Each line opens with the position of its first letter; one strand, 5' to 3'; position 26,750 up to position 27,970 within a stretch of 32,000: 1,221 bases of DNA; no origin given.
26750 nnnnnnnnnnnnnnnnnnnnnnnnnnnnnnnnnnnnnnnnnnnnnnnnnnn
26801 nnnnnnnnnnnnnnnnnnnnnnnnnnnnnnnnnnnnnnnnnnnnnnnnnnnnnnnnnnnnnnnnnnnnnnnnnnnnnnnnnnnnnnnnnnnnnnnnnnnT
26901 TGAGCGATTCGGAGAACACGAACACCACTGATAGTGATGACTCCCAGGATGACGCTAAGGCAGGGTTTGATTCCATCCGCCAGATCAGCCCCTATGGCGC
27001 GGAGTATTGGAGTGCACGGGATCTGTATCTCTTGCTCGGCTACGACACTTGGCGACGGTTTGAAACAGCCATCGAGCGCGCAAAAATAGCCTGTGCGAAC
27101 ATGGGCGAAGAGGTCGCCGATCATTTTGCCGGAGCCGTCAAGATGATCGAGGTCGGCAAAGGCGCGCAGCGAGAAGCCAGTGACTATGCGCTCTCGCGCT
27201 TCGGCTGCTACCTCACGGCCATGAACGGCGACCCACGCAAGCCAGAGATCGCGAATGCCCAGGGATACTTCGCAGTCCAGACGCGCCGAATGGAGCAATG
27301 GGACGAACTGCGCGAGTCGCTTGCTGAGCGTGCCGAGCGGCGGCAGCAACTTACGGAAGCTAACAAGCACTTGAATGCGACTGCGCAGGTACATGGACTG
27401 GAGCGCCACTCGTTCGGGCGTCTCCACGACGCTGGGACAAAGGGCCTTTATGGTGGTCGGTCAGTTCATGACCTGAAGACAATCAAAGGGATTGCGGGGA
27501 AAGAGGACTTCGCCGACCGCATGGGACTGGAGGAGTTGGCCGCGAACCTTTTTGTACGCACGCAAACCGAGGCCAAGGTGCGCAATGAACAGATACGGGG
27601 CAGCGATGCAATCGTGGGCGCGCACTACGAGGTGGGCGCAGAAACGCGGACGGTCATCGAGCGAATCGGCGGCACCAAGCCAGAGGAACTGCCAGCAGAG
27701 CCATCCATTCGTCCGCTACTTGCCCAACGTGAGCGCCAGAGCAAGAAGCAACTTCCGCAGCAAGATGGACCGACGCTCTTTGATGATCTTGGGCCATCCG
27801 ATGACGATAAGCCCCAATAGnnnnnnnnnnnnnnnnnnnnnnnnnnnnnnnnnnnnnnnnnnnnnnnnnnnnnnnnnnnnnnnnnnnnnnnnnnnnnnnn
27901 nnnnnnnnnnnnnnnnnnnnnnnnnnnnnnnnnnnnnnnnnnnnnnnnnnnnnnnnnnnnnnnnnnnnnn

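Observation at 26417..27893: Recombinase-less 1.38-kb DinD island inserted at the 3' end of the DinG-family helicase gene, flanked by a 50-bp gene-end duplication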

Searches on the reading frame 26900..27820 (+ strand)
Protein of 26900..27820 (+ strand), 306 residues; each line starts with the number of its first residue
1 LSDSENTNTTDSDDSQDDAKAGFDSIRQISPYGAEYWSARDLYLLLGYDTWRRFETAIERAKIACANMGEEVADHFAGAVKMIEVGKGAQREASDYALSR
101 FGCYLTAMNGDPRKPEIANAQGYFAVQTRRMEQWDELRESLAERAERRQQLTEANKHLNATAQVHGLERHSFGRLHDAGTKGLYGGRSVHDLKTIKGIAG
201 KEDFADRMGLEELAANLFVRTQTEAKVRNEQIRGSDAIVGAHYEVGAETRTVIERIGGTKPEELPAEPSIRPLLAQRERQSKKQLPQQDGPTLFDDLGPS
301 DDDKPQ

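Call 5: search_protein_families(library=pfam, proteins=[window:26900-27820:+], max_evalue=0.01)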
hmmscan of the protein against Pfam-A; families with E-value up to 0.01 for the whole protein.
window:26900-27820:+ (306 aa): 1 family
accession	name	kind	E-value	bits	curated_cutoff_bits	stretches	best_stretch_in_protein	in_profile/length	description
PF02498.22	Bro-N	-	2e-08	35.2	25.6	1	26-120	2-88/96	BRO family, N-terminal domain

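Call 7: search_protein_families(library=ncbifam, proteins=[window:26900-27820:+], max_evalue=0.01)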
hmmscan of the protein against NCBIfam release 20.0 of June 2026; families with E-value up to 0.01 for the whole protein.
window:26900-27820:+ (306 aa): 1 family
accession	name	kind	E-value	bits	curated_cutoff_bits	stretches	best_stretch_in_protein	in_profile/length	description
NF008573.0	PRK11525.1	equivalog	1.6e-87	293.6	242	1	16-286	6-282/288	DNA damage-inducible protein D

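Call 8: search_protein_families(library=phrogs, proteins=[window:26900-27820:+], max_evalue=0.01)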
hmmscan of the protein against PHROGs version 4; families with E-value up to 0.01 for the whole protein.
window:26900-27820:+ (306 aa): 2 families
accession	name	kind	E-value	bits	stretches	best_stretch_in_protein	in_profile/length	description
phrog_8036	-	unknown function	6.9e-79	266.1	1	9-284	12-282/290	-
phrog_63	-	transcription regulation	3.9e-05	24.1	1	27-157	123-243/431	anti-repressor Ant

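Call 9: search_protein_families(library=padloc, proteins=[window:26900-27820:+], max_evalue=0.01)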
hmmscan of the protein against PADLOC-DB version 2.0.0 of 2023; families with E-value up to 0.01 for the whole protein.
window:26900-27820:+ (306 aa): 5 families
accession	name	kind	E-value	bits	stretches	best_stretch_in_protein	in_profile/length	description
PDLC04919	PDC-S13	-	1.6e-96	320.9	1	16-284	6-273/281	-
PDLC03083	Specificity_I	-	2.7e-60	202.3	1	23-283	6-268/717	Type I specificity subunit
PDLC04918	PDC-S13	-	6.7e-37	125.6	2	139-288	63-209/214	-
PDLC04871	PDC-S05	-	9.2e-26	88.7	1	16-136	7-127/468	-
PDLC04920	PDC-S13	-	2.4e-09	34.9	1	127-262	125-261/286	-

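Call 11: find_encoding_contigs(protein=window:26900-27820:+, flank=10000, max_places=10)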
Protein window:26900-27820:+ (306 aa): 1 contig read that carries it; 1 place shown.
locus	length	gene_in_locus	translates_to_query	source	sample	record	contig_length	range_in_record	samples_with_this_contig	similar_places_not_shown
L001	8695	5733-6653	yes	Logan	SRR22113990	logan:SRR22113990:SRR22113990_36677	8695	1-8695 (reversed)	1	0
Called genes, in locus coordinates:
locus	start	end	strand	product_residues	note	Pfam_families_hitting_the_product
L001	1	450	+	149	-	?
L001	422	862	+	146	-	PF01850:PIN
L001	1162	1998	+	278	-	PF00795:CN_hydrolase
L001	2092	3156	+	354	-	PF00296:Bac_luciferase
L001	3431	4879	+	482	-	PF07969:Amidohydro_3 (weak), PF01979:Amidohydro_1, PF07969:Amidohydro_3 (weak)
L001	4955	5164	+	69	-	-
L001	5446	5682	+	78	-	-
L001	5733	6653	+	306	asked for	PF02498:Bro-N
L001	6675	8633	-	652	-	PF00270:DEAD (weak), PF04851:ResIII (faint), PF13307:Helicase_C_2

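Call 13: find_homologous_proteins(query=window:26900-27820:+, max_evalue=1e-20)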
Query window:26900-27820:+ (306 aa): 5829 proteins with E <= 1e-20 among 8000 candidates; the best 120 are listed.
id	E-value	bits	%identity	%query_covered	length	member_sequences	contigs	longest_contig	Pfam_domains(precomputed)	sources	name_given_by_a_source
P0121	2.6e-201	685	100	100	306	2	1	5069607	PF02498.23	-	-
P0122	1.0e-173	595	87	99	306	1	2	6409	PF02498.23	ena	-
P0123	2.1e-173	594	87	99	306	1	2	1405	PF02498.23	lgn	-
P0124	4.6e-172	589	86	99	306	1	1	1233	PF02498.23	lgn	-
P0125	3.9e-169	580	84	100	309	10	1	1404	PF02498.23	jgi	jgi:DNA-damage-inducible protein D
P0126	6.8e-169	579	86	99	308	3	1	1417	PF02498.23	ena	-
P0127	1.8e-167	574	85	99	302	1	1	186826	PF02498.23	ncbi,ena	-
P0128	2.3e-166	571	83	99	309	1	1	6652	PF02498.23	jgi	jgi:DNA-damage-inducible protein D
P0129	6.7e-165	566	83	99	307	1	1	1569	PF02498.23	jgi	jgi:DNA-damage-inducible protein D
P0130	7.5e-165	566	83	99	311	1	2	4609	PF02498.23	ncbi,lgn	-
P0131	5.6e-163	560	83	100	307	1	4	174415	PF02498.23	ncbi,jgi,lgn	ncbi:MAG TPA: DNA damage-inducible protein D [Ktedonobacterales bacterium]|jgi:DNA-damage-inducible 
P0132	1.7e-162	558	84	97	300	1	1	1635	PF02498.23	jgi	jgi:DNA-damage-inducible protein D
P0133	6.7e-161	553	84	96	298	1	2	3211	PF02498.23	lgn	-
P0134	2.4e-159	548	82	99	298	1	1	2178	PF02498.23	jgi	jgi:DNA-damage-inducible protein D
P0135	1.1e-158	546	82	100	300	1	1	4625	PF02498.23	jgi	jgi:DNA-damage-inducible protein D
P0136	4.0e-145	501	76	98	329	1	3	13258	PF02498.23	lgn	-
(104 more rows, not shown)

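Call 16: find_encoding_contigs(protein=P0127, flank=8000, max_places=3)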
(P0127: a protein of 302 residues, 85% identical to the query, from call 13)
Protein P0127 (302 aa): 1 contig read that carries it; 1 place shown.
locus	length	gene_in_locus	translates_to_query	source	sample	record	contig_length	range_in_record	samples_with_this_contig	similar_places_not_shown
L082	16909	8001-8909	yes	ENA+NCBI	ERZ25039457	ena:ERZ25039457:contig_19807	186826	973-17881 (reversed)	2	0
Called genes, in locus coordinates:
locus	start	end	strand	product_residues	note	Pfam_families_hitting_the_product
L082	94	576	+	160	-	PF05163:DinB (weak), PF12867:DinB_2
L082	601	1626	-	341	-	PF12852:Cupin_6, PF00165:HTH_AraC (weak), PF12833:HTH_18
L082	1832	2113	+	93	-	PF01206:TusA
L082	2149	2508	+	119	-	PF02635:DsrE, PF13686:DrsE_2 (faint)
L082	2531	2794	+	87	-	PF11127:YgaP-like_TM (weak)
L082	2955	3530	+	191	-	PF12867:DinB_2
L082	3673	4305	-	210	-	PF13238:AAA_18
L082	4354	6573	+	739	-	PF23139:OB_YrrC, PF14520:HHH_5 (weak), PF14490:HHH_RecD2, PF13245:AAA_19, PF13401:AAA_22 (weak), PF13604:AAA_30, PF18335:SH3_13, PF13538:UvrD_C_2, +2 more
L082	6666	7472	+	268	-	-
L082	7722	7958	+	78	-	-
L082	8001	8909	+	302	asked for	PF02498:Bro-N (weak)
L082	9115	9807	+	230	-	-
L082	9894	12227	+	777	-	PF00270:DEAD, PF00271:Helicase_C, PF16124:RecQ_Zn_bind, PF09382:RQC, PF00570:HRDC, PF14493:HTH_40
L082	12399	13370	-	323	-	PF26999:ABC-2_memb_rel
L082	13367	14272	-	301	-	PF00005:ABC_tran, PF13304:AAA_21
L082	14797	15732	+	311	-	PF00296:Bac_luciferase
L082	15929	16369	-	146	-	PF01609:DDE_Tnp_1, PF13586:DDE_Tnp_1_2 (weak)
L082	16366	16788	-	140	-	PF13340:DUF4096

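Call 17: find_encoding_contigs(protein=P0131, flank=8000, max_places=4)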
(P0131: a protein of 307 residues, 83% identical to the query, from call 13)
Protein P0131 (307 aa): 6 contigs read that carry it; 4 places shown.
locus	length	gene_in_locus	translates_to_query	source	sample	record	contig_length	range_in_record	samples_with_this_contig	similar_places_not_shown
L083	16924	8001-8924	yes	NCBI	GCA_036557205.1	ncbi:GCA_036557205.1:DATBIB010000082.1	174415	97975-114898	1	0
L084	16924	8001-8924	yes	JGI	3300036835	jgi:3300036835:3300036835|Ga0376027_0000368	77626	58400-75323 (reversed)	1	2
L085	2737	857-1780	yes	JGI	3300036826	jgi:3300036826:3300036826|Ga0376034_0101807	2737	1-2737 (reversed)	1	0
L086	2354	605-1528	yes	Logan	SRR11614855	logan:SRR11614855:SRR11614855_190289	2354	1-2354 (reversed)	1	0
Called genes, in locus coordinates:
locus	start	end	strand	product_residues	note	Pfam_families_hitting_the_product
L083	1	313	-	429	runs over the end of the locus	PF19587:DUF6094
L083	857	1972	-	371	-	-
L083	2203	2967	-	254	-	-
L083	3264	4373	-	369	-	-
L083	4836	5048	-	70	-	-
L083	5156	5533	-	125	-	-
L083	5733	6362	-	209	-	-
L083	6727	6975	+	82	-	-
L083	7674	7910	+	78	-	-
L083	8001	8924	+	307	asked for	PF02498:Bro-N (weak)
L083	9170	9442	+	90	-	-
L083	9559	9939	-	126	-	PF01596:Methyltransf_3, PF13578:Methyltransf_24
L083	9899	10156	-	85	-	-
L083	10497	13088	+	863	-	PF08448:PAS_4, PF13426:PAS_9 (weak), PF00989:PAS, PF08448:PAS_4, PF13426:PAS_9, PF08447:PAS_3 (weak), PF00512:HisKA, PF02518:HATPase_c, +4 more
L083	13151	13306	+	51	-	-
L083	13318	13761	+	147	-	PF06445:GyrI-like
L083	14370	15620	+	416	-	PF06441:EHN, PF00561:Abhydrolase_1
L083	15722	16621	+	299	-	PF12146:Hydrolase_4 (weak), PF00561:Abhydrolase_1, PF12697:Abhydrolase_6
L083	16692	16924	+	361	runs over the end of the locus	PF00578:AhpC-TSA, PF08534:Redoxin, PF17991:Thioredoxin_10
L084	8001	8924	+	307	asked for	PF02498:Bro-N (weak)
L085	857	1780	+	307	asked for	PF02498:Bro-N (weak)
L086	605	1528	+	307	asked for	PF02498:Bro-N (weak)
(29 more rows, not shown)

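Call 18: find_encoding_contigs(protein=P0122, flank=8000, max_places=3)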
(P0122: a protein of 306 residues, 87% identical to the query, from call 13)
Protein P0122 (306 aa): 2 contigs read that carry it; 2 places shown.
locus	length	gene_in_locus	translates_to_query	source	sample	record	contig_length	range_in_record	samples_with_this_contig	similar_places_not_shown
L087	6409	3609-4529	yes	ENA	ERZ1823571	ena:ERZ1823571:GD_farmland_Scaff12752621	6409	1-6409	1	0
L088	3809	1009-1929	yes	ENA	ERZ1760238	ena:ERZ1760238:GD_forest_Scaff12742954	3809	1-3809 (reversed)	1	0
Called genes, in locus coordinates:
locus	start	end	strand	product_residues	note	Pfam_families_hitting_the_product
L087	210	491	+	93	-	-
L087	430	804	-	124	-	-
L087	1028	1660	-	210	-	-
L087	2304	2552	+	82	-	-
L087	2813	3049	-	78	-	-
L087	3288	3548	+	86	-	-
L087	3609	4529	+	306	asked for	PF02498:Bro-N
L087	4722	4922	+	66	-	-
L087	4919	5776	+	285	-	-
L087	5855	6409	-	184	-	?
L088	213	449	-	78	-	-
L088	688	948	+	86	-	-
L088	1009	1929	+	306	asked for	PF02498:Bro-N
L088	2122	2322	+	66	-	-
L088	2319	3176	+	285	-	-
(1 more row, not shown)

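Call 31: find_related_loci(query=window:26900-27820:+, collection=metagenome_contigs, flank=6000)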
Query window:26900-27820:+ (306 aa) in metagenome_contigs; peptide patterns used: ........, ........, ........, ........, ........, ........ (x = any residue, [..] = any of these).
263 stretches matched a pattern; 4 encode a relative of the query (tblastn E <= 1e-3); 4 distinct loci.
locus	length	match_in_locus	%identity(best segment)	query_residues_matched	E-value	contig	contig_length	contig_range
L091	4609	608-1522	83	2-304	2e-178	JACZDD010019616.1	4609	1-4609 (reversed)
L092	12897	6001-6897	70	1-303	1e-140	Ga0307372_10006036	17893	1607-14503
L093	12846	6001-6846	60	12-295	1e-108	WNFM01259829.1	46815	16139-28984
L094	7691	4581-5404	63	12-295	6e-61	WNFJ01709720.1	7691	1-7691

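Call 45: search_solved_structures(query=A3, max_evalue=1)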
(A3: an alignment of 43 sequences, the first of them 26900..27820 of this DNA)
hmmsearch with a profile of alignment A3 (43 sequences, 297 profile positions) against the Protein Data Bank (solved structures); distinct sequences matched with E-value up to 1: 4.
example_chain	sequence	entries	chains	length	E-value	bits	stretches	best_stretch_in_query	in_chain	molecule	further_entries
7udi_A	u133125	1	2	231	0.0005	22.6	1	135-248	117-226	DNA damage response protein DdrC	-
8u0g_A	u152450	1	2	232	0.0013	21.3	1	135-248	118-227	DNA damage response protein C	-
7qvb_A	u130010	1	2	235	0.0013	21.2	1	135-248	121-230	DNA damage response protein C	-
8wh7_A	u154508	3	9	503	0.87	11.9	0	205-254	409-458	Hemagglutinin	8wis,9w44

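Call 54: predict_structure(alignment_id=A3)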
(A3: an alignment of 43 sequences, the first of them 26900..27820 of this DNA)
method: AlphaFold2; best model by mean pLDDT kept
length: 306 residues; sequences in the alignment: 43
mean_pLDDT: 87.9   pTM: 0.69
mean pLDDT of the five models: 87.9, 86.8, 86.2, 85.5, 83.2
residues with pLDDT >= 90: 217; 70-90: 51; 50-70: 20; < 50: 18
segments of 3 or more residues with pLDDT < 50: 4-10, 296-302
pLDDT, mean of each block of 10 residues (from residue 1): 44 68 92 88 93 94 95 92 85 93 92 90 88 84 95 97 96 96 97 96 95 98 98 97 98 97 95 89 67 51 49
secondary structure, 60 per line:
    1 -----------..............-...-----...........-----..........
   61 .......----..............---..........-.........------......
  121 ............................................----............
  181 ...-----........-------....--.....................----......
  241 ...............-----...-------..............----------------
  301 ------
elements in order: H12-25 E27-29 E35-38 H39-45 H51-67 H72-75 E76-85 E89-98 H100-108 H115-164 H169-183 H189-196 H204-207 H210-230 H235-255 H271-284

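Call 59: search_protein_families(library=pfam, proteins=[L082:7722-7958:+, L083:7674-7910:+], max_evalue=1)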
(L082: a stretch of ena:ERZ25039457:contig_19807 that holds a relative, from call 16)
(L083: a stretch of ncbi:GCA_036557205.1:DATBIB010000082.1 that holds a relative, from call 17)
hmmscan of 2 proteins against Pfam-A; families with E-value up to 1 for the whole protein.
L082:7722-7958:+ (78 aa): 0 families

L083:7674-7910:+ (78 aa): 0 families

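Call 62: fold_search(model_id=the predicted structure, library=pdb)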
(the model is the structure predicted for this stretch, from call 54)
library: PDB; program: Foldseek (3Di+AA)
matches with E <= 10: 353; with E <= 0.001: 6
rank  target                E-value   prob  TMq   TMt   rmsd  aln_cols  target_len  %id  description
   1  8u0g_B                1.1e-07  1.00  0.34  0.47  15.7       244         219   20  Full-length dimer of DNA-Damage Response Protein C from Deinococcus radiodurans - Crystal form xMJ7124 (released 2023-09-06)
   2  7udi_B                5.5e-07  1.00  0.35  0.47  15.1       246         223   21  Full-length dimer of DNA-Damage Response Protein C from Deinococcus radiodurans (released 2023-02-22)
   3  7qvb_B                9.1e-07  1.00  0.31  0.41  14.9       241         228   22  Crystal structure of the DNA-binding protein DdrC from Deinococcus radiodurans (released 2022-06-22)
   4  8u0g_A                1.4e-06  1.00  0.31  0.41  14.9       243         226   21  Full-length dimer of DNA-Damage Response Protein C from Deinococcus radiodurans - Crystal form xMJ7124 (released 2023-09-06)
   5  7qvb_A                1.8e-06  1.00  0.29  0.41  16.0       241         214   20  Crystal structure of the DNA-binding protein DdrC from Deinococcus radiodurans (released 2022-06-22)
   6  7udi_A                3.1e-05  1.00  0.27  0.38  15.1       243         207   21  Full-length dimer of DNA-Damage Response Protein C from Deinococcus radiodurans (released 2023-02-22)
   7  8hki_d                1.7e-01  0.13  0.12  0.12  22.1       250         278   13  Human TRiC open state (released 2023-12-13)
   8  8hki_h                2.5e-01  0.07  0.12  0.11  24.7       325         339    8  Human TRiC open state (released 2023-12-13)
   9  9ftd_MODEL_1_A        3.8e-01  0.20  0.19  0.22  23.1       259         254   12  Solution structure of BmSA1, the major surface antigen from Babesia microti (released 2025-05-14)
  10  8q62_H                3.8e-01  0.08  0.11  0.07  28.1       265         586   15  Early closed conformation of the g-tubulin ring complex (released 2024-02-07)
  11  3rf3_A                4.0e-01  0.14  0.19  0.21  16.1       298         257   11  Shigella IpaA-VBS3 in complex with human vinculin (released 2011-04-27)
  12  3zdl_A                4.6e-01  0.15  0.19  0.21  16.9       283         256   11  Vinculin head (1-258) in complex with a RIAM fragment (released 2013-02-13)
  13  7ood_r                5.1e-01  0.15  0.11  0.21  18.0       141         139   13  Mycoplasma pneumoniae 50S subunit of ribosomes in chloramphenicol-treated cells (released 2022-05-25)
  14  3ilw_A                5.6e-01  0.10  0.16  0.11  23.9       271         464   12  Structure of DNA gyrase subunit A N-terminal domain (released 2009-10-06)
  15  4zm1_B                5.9e-01  0.12  0.16  0.19  19.8       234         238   14  Shigella flexneri lipopolysaccharide O-antigen chain-length regulator WzzBSF - wild type (released 2016-03-23)
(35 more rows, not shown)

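Call 68: find_encoding_contigs(protein=P0128, flank=6000, max_places=2)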
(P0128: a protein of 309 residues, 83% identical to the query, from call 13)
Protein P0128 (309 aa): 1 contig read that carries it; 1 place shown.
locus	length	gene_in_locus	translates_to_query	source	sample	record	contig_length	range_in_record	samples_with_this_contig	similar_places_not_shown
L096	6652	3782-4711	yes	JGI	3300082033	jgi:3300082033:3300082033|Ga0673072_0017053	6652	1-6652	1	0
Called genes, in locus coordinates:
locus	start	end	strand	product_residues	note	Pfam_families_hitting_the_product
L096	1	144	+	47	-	?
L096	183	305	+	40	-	-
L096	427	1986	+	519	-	PF07992:Pyr_redox_2, PF12831:FAD_oxidored (faint), PF13738:Pyr_redox_3 (weak), PF00070:Pyr_redox, PF02852:Pyr_redox_dim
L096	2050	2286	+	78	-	-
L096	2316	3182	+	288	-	PF13518:HTH_28, PF13565:HTH_32, PF00665:rve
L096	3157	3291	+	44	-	-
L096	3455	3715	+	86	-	-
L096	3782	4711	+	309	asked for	PF02498:Bro-N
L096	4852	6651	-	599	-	?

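Call 69: find_encoding_contigs(protein=P0136, flank=6000, max_places=3)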
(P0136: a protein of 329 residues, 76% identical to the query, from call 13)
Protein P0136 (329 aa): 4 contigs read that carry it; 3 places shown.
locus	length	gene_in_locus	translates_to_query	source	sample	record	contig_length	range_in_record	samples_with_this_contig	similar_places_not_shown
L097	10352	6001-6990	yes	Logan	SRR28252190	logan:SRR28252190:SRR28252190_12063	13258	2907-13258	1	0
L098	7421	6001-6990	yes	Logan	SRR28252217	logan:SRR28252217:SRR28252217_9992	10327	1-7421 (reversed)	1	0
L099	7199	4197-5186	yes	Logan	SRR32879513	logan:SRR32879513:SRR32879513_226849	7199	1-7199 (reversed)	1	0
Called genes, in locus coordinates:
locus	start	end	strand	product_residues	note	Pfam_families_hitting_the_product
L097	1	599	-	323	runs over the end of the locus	-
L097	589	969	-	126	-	-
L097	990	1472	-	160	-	-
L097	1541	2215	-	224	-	-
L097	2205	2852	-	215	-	-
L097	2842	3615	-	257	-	-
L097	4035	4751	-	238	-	PF04542:Sigma70_r2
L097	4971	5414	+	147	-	-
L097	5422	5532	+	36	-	-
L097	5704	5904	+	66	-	-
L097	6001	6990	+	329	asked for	PF02498:Bro-N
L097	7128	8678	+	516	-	-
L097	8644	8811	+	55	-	-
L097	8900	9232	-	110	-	-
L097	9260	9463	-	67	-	-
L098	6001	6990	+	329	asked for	PF02498:Bro-N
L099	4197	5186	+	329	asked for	PF02498:Bro-N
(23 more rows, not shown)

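Call 74: search_dna_similar(query=window:26900-27820:+, collection=phages, mode=protein, max_rows=12)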
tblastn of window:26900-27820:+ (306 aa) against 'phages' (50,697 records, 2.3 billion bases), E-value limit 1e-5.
Records with a match: 255; places in all: 256; records where one place covers at least 80% of the query: 42.
Best place of each record, by identity: 60-80% 3; <60% 252.
By first word of the organism name: Mycobacterium 133; Gordonia 67; Streptococcus 15; Bacteriophage 12; Riemerella 11; Corynebacterium 5; Campylobacter 2; Zymomonas 2; Planktothrix 2; Akkermansia 1; and 5 more.
By host as written in the record: Mycobacterium smegmatis mc2 155 83; Gordonia terrae 3612 61; Mycobacterium smegmatis mc#155 21; - 14; Riemerella anatipestifer 5; Corynebacterium xerosis 5; Gordonia terrae CAG3 4; Campylobacter jejuni 2; and 55 more.
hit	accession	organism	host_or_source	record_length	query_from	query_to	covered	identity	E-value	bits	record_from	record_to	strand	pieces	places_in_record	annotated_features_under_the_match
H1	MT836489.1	Bacteriophage sp.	human fecal samples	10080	23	283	85%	44.7%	2e-57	204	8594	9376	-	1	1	record has no annotation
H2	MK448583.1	Streptococcus satellite phage Javan622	Streptococcus uberis Ab71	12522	23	297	90%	39.9%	3e-51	186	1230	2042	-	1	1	DNA-damage-inducible protein D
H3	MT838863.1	Bacteriophage sp.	human fecal samples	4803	23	296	90%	40.0%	3e-51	186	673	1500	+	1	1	record has no annotation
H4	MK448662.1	Streptococcus satellite phage Javan97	Streptococcus canis FSL_Z3-227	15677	22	297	90%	39.6%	7e-53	191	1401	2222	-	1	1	DNA-damage-inducible protein D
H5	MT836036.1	Bacteriophage sp.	human fecal samples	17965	23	299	91%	39.2%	8e-50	182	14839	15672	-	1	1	record has no annotation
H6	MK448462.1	Streptococcus satellite phage Javan379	Streptococcus parasanguinis POW10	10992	23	297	90%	38.6%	4e-53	192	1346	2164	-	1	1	DNA-damage-inducible protein D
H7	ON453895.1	Akkermansia phage Chantilly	Akkermansia muciniphila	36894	20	287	88%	39.6%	1e-44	167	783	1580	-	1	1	DNA-damage-inducible protein D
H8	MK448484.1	Streptococcus satellite phage Javan416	Streptococcus pasteurianus AL101002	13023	23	297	90%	38.5%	2e-48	178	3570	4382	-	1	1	DNA-damage-inducible protein D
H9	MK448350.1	Streptococcus satellite phage Javan19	Streptococcus agalactiae CCUG_17336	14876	22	288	87%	39.6%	2e-50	184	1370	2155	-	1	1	DNA-damage-inducible protein D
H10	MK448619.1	Streptococcus satellite phage Javan732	Streptococcus pneumoniae 35C/3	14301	23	297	90%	38.4%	1e-51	187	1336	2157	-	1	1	DNA-damage-inducible protein D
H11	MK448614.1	Streptococcus satellite phage Javan727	Streptococcus pneumoniae 670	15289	23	297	90%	38.4%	1e-51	187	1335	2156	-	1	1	DNA-damage-inducible protein D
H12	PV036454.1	Christensenellales phage IMGVR 15666929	Christensenellales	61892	23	280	84%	40.5%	4e-46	172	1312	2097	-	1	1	hypothetical protein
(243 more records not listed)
